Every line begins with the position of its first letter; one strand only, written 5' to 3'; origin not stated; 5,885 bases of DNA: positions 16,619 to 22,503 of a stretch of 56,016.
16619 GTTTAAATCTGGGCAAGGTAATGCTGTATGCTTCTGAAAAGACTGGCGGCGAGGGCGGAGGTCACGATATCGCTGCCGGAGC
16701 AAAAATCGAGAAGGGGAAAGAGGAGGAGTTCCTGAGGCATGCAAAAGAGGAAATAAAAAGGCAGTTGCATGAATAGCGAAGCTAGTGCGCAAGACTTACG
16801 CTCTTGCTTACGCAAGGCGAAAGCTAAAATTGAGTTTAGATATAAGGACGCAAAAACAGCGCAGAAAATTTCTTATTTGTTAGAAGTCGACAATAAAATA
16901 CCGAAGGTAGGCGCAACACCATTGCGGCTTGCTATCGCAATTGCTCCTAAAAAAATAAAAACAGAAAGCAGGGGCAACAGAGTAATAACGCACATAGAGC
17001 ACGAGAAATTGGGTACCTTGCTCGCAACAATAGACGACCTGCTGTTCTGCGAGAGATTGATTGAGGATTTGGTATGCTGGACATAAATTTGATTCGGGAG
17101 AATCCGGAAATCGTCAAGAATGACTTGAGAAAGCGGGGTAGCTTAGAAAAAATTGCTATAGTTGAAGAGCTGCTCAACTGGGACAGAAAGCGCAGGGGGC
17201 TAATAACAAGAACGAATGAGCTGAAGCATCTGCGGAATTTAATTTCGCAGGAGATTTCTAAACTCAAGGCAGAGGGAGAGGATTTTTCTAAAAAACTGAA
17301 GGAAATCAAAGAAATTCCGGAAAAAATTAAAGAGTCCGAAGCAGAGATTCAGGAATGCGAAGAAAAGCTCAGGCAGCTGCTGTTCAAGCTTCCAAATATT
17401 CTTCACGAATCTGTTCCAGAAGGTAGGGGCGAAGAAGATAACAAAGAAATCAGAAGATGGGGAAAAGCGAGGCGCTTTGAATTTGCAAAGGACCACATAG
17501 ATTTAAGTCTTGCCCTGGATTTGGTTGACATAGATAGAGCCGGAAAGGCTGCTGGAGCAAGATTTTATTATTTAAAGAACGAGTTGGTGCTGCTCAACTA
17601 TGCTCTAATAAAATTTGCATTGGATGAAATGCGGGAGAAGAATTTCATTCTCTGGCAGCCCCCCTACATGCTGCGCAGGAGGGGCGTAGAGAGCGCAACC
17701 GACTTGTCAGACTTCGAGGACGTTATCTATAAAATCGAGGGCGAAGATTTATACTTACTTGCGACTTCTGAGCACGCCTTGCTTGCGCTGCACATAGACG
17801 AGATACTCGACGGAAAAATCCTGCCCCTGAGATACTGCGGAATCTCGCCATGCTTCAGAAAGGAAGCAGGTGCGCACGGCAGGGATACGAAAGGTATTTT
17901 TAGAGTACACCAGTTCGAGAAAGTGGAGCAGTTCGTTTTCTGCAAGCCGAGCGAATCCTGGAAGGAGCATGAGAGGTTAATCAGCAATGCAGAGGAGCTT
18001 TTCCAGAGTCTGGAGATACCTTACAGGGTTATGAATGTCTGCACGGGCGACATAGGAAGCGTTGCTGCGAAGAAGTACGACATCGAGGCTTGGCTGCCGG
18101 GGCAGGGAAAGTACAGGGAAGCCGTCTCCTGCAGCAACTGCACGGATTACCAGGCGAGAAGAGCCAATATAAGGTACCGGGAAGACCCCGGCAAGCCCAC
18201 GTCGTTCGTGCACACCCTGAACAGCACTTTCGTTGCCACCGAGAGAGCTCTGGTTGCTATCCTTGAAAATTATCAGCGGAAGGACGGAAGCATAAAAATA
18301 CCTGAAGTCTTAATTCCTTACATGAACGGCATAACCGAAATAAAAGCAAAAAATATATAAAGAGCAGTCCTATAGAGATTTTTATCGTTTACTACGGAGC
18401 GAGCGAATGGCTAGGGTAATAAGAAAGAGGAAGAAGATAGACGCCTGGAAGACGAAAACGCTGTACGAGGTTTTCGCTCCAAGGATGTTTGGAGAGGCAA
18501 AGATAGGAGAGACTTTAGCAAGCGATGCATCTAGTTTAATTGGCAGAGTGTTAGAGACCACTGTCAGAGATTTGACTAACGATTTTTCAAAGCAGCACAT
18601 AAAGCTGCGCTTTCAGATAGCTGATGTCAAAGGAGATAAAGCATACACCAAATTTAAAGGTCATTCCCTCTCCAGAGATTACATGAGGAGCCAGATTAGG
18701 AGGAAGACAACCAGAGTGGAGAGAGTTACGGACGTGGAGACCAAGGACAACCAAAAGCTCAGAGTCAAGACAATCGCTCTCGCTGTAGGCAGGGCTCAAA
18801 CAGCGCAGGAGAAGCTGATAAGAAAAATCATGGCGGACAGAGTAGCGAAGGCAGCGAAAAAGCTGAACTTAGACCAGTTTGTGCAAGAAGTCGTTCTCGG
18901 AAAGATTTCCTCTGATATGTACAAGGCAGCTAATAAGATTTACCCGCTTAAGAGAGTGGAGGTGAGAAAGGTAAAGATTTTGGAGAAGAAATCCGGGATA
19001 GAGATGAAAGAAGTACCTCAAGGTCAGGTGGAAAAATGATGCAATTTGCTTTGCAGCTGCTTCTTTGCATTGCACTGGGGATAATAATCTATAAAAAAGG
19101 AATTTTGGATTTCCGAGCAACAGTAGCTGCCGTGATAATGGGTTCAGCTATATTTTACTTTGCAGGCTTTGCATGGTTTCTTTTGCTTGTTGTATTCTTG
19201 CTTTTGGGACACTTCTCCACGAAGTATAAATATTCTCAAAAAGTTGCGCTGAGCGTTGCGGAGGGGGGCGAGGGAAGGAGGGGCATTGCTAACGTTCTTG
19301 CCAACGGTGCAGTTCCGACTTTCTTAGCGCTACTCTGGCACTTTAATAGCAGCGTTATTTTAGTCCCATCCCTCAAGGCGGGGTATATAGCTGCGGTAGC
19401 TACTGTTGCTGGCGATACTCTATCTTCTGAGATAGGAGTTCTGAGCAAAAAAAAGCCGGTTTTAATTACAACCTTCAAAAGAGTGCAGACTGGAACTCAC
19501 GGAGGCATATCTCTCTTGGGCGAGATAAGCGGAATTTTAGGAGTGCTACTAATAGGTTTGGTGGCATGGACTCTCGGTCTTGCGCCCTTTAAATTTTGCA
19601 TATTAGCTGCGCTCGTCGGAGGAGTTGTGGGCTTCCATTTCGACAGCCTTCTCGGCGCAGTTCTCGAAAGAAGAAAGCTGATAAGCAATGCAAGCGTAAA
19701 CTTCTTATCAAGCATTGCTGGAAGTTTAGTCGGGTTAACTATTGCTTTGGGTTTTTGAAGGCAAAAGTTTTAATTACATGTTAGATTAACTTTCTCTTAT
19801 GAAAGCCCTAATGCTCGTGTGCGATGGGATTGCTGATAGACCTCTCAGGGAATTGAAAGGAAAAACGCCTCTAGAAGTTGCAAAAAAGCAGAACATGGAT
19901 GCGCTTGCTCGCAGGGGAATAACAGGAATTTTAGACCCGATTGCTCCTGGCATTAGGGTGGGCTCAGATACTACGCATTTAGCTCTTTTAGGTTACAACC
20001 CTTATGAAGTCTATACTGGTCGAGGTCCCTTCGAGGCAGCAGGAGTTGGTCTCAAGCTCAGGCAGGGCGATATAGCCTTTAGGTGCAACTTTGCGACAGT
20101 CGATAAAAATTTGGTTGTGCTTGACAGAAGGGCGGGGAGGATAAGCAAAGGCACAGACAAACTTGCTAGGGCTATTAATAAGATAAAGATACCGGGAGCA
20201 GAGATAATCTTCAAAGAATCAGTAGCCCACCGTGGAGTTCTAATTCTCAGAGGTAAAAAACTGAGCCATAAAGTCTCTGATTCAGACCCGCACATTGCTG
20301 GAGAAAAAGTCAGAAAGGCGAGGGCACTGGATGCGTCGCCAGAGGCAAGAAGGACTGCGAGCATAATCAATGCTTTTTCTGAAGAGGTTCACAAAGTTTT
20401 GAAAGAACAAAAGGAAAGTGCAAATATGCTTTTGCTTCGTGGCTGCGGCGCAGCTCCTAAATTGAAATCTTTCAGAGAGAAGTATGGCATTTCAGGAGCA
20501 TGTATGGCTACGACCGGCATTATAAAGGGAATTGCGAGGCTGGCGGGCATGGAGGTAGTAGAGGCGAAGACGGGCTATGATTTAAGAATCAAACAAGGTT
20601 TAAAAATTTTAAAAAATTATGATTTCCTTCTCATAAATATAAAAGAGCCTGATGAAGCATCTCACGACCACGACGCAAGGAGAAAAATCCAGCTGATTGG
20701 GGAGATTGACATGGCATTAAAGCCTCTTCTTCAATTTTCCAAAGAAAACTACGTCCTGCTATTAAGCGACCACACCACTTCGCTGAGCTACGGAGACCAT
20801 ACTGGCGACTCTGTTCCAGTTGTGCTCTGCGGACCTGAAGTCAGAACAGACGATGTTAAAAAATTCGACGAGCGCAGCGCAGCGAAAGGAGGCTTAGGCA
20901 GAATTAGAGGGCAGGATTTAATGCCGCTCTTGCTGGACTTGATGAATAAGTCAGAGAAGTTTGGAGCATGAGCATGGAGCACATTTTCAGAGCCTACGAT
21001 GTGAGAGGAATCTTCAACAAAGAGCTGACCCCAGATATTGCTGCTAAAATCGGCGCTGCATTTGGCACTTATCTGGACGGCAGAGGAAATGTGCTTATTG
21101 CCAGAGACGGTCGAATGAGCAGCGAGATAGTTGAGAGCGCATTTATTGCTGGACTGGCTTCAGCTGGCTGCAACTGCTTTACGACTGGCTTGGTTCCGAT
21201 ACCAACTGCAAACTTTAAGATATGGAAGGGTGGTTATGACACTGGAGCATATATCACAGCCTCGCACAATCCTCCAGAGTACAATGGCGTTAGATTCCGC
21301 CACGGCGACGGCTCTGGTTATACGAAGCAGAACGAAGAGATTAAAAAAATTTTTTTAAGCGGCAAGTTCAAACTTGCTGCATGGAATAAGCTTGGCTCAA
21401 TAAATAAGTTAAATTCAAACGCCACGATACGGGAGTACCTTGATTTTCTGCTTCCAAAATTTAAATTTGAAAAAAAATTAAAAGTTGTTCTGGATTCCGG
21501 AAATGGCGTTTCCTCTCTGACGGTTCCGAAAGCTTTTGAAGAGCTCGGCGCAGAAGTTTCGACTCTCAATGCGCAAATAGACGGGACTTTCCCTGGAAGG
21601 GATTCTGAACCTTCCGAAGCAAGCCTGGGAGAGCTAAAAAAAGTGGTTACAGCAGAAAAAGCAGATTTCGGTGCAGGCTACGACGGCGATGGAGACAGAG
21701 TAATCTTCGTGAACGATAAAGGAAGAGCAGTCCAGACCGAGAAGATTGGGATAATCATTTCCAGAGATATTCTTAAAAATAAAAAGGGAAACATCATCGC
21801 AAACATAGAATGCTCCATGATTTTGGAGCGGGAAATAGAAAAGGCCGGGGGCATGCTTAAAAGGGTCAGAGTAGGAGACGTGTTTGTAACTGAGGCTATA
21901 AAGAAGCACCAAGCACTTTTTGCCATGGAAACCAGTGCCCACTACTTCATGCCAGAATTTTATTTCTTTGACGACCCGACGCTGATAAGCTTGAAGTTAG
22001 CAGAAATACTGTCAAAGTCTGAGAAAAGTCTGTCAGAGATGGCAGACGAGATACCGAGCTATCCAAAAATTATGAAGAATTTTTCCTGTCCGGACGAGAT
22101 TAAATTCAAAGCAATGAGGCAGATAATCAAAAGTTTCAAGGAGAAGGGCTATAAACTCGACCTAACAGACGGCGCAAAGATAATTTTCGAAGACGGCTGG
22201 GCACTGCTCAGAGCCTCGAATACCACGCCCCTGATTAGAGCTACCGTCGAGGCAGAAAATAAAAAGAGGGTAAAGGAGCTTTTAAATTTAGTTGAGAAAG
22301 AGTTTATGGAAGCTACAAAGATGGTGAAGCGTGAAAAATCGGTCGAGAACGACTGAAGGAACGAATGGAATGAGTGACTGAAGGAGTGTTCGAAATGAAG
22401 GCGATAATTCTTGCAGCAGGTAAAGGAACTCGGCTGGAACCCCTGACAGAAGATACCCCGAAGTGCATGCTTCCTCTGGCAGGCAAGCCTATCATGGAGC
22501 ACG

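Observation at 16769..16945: Repeat elements embedded in frame in the KEOPS gene pcc1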

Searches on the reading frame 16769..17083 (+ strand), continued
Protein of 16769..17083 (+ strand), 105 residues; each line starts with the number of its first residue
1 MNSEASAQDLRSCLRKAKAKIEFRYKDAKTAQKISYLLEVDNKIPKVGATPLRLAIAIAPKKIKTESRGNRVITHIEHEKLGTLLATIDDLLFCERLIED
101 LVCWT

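Call 78: fold_search(model_id=the predicted structure, library=pdb)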
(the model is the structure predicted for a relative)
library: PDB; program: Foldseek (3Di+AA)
matches with E <= 10: 577; with E <= 0.001: 5
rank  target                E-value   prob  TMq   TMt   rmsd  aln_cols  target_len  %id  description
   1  7a66_B                1.8e-05  1.00  0.66  0.79   2.5        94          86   24  structure of Pcc2 from Pyrococcus abyssi (released 2022-03-23)
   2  7a66_A                5.9e-05  1.00  0.61  0.75   2.7        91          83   26  structure of Pcc2 from Pyrococcus abyssi (released 2022-03-23)
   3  7a67_B                1.1e-04  1.00  0.62  0.76   3.2        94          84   26  Pcc1Pcc2 complex (released 2022-03-23)
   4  3enc_A                9.9e-04  1.00  0.63  0.82   3.4        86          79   16  Crystal structure of Pyrococcus furiosus PCC1 dimer (released 2008-10-28)
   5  7a67_A                9.9e-04  1.00  0.62  0.79   3.8        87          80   14  Pcc1Pcc2 complex (released 2022-03-23)
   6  3eno_F                1.7e-03  1.00  0.62  0.81   3.9        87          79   17  Crystal structure of Pyrococcus furiosus Pcc1 in complex with Thermoplasma acidophilum Kae1 (released 2008-10-28)
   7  5jmv_G                1.9e-03  1.00  0.59  0.84   3.1        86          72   16  Crystal structure of mjKae1-pfuPcc1 complex (released 2016-07-06)
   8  9d85_P                2.3e-03  1.00  0.62  0.85   3.2        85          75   16  Structure of the KEOPS complex (Cgi121/Bud32/Kae1/Pcc1) bound to tRNA in a distorted tRNA conformation (released 2024-12-18)
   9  5jmv_D                3.2e-03  1.00  0.57  0.74   4.1        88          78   19  Crystal structure of mjKae1-pfuPcc1 complex (released 2016-07-06)
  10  5jmv_F                4.2e-03  1.00  0.60  0.80   3.9        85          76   18  Crystal structure of mjKae1-pfuPcc1 complex (released 2016-07-06)
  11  5jmv_E                5.1e-03  1.00  0.58  0.83   3.3        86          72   16  Crystal structure of mjKae1-pfuPcc1 complex (released 2016-07-06)
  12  3eno_C                5.5e-03  1.00  0.57  0.76   4.0        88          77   19  Crystal structure of Pyrococcus furiosus Pcc1 in complex with Thermoplasma acidophilum Kae1 (released 2008-10-28)
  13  3eno_D                9.2e-03  1.00  0.57  0.76   4.0        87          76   20  Crystal structure of Pyrococcus furiosus Pcc1 in complex with Thermoplasma acidophilum Kae1 (released 2008-10-28)
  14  4wx8_A                1.4e-02  1.00  0.56  0.70   5.4        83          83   10  Crystal structure of binary complex Gon7-Pcc1 (released 2015-03-18)
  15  4wx8_C                2.3e-02  1.00  0.59  0.75   4.7        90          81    7  Crystal structure of binary complex Gon7-Pcc1 (released 2015-03-18)
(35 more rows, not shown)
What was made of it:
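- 16769..17086 (+): pcc2 ORF (105 aa; NCBI label 'KEOPS complex subunit Pcc1'). Its ATG overlaps the end of recJ and its stop overlaps the start of serS. The best Foldseek match is Pcc2 7a66 (call 78).
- On Pcc1/Pcc2 (KEOPS small subunit) fold family: Foldseek top hits are 7a66, 7a67 and 3enc (call 78).
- Pcc2 7a66 is the best PDB match, with TM 0.79 normalised to the target (call 78).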

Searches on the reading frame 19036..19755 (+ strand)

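Call 85: search_protein_families(library=pfam, proteins=[window:19036-19755:+], max_evalue=0.0001)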
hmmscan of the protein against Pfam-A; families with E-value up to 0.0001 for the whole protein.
window:19036-19755:+ (240 aa): 1 family
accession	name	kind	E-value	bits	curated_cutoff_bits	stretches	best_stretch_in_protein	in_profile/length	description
PF01940.21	DUF92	-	6.5e-60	203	27.5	1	10-229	2-250/251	Integral membrane protein DUF92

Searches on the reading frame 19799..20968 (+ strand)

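Call 85: search_protein_families(library=pfam, proteins=[window:19799-20968:+], max_evalue=0.0001)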
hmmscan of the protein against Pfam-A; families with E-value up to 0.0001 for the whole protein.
window:19799-20968:+ (390 aa): 2 families
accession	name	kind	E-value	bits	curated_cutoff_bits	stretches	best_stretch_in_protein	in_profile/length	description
PF10143.14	PhosphMutase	-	5.8e-53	179.7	21.5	1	37-204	1-167/170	2,3-bisphosphoglycerate-independent phosphoglycerate mutase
PF01676.23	Metalloenzyme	-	1.9e-41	142.7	24.3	1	1-380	1-251/252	Metalloenzyme superfamily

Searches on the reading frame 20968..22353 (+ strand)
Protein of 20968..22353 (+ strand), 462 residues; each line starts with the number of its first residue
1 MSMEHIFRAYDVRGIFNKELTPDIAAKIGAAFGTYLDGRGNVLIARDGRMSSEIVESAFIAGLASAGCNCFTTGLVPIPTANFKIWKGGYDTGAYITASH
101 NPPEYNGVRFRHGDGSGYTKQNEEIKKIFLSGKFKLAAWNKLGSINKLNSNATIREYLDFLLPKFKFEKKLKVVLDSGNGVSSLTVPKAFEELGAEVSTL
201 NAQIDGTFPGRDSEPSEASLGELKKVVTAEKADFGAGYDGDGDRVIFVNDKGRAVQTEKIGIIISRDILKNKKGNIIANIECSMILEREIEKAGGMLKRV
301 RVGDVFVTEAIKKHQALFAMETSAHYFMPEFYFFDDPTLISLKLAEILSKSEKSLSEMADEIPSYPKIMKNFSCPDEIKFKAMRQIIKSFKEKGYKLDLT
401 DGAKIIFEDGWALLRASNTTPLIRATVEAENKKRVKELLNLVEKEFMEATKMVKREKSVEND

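Call 85: search_protein_families(library=pfam, proteins=[window:20968-22353:+], max_evalue=0.0001)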
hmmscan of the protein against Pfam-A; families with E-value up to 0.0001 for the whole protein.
window:20968-22353:+ (462 aa): 4 families
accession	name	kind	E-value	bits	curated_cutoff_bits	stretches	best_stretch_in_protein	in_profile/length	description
PF02878.22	PGM_PMM_I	-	3.5e-34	117.9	22.5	1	6-134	3-136/138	Phosphoglucomutase/phosphomannomutase, alpha/beta/alpha domain I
PF02879.22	PGM_PMM_II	-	3.6e-22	79.3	29.3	1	156-252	2-103/103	Phosphoglucomutase/phosphomannomutase, alpha/beta/alpha domain II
PF02880.22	PGM_PMM_III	-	5.9e-22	78.4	20.7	1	258-362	3-111/115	Phosphoglucomutase/phosphomannomutase, alpha/beta/alpha domain III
PF00408.26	PGM_PMM_IV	-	2.2e-12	47.3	23.1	1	370-440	2-63/68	Phosphoglucomutase/phosphomannomutase, C-terminal domain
